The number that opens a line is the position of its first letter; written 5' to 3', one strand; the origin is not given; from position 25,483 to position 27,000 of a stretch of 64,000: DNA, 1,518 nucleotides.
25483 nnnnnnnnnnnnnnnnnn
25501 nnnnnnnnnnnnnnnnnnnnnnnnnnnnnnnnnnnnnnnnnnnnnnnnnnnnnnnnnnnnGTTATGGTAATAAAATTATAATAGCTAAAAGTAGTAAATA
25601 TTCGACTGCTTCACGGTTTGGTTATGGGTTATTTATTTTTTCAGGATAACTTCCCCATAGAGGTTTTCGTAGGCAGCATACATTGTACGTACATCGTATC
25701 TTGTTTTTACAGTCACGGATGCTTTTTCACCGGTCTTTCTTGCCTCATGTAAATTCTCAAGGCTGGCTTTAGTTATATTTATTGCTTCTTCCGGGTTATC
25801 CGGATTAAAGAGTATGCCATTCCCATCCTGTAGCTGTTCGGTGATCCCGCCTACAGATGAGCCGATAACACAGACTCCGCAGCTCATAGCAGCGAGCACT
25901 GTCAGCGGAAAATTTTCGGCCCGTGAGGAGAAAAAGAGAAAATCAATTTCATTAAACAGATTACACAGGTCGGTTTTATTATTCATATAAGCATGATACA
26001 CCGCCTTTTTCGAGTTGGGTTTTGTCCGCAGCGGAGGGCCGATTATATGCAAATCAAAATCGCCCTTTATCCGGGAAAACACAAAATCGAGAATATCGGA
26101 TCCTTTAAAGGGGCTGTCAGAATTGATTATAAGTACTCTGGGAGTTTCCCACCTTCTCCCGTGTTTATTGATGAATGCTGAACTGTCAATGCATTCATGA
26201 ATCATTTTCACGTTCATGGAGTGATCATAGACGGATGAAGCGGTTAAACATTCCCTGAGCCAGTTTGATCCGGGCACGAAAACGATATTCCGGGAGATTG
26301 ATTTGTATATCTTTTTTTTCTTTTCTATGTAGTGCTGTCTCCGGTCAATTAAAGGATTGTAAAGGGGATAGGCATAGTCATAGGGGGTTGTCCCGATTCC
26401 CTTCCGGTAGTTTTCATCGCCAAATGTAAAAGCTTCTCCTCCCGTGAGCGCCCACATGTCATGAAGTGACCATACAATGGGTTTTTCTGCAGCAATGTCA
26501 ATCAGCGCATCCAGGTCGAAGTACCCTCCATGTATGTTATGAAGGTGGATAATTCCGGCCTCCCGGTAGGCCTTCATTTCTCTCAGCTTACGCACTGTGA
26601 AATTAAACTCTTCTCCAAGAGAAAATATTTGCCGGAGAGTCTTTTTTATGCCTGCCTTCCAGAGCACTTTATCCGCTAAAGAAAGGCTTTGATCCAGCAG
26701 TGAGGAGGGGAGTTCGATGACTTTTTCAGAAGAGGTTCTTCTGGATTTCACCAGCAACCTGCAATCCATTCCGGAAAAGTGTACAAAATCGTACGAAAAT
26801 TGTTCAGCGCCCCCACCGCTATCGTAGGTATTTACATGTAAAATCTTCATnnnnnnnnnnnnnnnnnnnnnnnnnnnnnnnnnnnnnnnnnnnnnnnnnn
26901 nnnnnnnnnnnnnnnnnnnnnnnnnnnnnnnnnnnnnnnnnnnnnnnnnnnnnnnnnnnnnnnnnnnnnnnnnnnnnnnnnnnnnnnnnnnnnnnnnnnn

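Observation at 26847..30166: NDP-hexose 2,3-dehydratase plus Gfo/Idh/MocA reductase plus SDR in a Bacteroidota surface-glycan operon: a predicted 2,6-dideoxy (or 3-amino-2,3,6-trideoxy) sugar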

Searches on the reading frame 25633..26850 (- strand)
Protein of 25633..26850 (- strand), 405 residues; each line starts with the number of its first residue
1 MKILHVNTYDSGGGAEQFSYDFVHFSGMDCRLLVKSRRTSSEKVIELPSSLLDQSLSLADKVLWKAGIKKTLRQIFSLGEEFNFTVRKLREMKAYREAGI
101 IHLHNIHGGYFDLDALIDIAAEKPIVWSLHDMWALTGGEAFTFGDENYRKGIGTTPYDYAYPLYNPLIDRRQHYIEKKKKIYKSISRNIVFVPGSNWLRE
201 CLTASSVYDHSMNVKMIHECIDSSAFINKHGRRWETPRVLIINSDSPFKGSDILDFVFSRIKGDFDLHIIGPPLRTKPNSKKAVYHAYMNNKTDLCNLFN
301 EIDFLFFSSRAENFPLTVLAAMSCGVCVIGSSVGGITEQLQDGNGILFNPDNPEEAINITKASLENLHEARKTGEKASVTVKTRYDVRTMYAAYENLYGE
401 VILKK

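Call 3: search_protein_families(library=pfam, proteins=[window:25633-26850:-])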
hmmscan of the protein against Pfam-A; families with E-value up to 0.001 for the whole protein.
window:25633-26850:- (405 aa): 4 families
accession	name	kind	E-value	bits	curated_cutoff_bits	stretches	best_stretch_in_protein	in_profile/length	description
PF13692.12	Glyco_trans_1_4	-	4.7e-15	56.5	27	1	247-358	13-134/142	Glycosyl transferases group 1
PF00534.26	Glycos_transf_1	-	1.4e-14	54.5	26.4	1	228-377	7-169/172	Glycosyl transferases group 1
PF13524.12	Glyco_trans_1_2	-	1.6e-07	31.8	25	1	262-391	12-139/144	Glycosyl transferase-like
PF20706.3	GT4-conflict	-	0.00088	18.8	26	0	283-343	263-323/385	Family 4 Glycosyltransferase in conflict systems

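Call 4: search_protein_families(library=ncbifam, proteins=[window:25633-26850:-])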
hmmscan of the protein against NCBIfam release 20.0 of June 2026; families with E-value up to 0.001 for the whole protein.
window:25633-26850:- (405 aa): 21 families
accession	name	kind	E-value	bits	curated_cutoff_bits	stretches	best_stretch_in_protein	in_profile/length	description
TIGR04015.1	WcaC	equivalog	1.8e-21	76.8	784.85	1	98-398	95-402/405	colanic acid biosynthesis glycosyltransferase WcaC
TIGR03088.1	stp2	hypoth_equivalog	3.9e-16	59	409.05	1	290-401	261-373/374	TIGR03088 family PEP-CTERM/XrtA system glycosyltransferase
TIGR03999.1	thiol_BshA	equivalog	4.7e-14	52.1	273.7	1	289-402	260-374/375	N-acetyl-alpha-D-glucosaminyl L-malate synthase BshA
NF053787.1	GlcN_PG_synth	equivalog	5.6e-14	51.8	480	1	252-400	213-358/361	N-acetylglucosaminyl phosphatidylglycerol synthase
NF041876.1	EPS_EpsE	equivalog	2.4e-10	40.2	400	1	298-389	292-384/389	exopolysaccharide biosynthesis GT4 family glycosyltransferase EpsE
TIGR04063.1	stp3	hypoth_equivalog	1.6e-07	30.5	442.05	1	315-401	308-395/397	TIGR04063 family PEP-CTERM/XrtA system glycosyltransferase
TIGR04047.1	MSMEG_0565_glyc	hypoth_equivalog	2.2e-07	30.3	259.85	1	291-385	266-358/373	MSMEG_0565 family glycosyltransferase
NF038255.1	exopoly_VpsD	equivalog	4e-07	29.2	300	1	290-402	271-380/381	VpsD family glycosyltransferase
TIGR02149.1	glgA_Coryne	subfamily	1.3e-06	27.8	302.4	1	284-387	266-376/391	glycogen synthase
NF046085.1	XrtY_assoc_Gly1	equivalog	2.4e-06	26.7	400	1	289-402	272-385/387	XrtY-associated glycosyltransferase XYAG1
NF007396.0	PRK09922.1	equivalog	3.4e-06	26.2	385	1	282-386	239-344/361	lipopolysaccharide 1,6-galactosyltransferase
NF041139.1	TreT_Thcocales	equivalog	4.5e-06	25.7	775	1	306-396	318-407/412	trehalose synthase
NF047684.1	TeichurnBiosyTuaC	equivalog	6.2e-06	25.4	550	1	295-402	283-390/391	teichuronic acid biosynthesis protein TuaC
NF038295.1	EPS_HpsP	equivalog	8.9e-06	24.9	550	1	297-397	283-383/388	hormogonium polysaccharide biosynthesis glycosyltransferase HpsP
TIGR02095.1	glgA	subfamily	4.1e-05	22.4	328.45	1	301-400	368-476/477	glycogen/starch synthase, ADP-glucose type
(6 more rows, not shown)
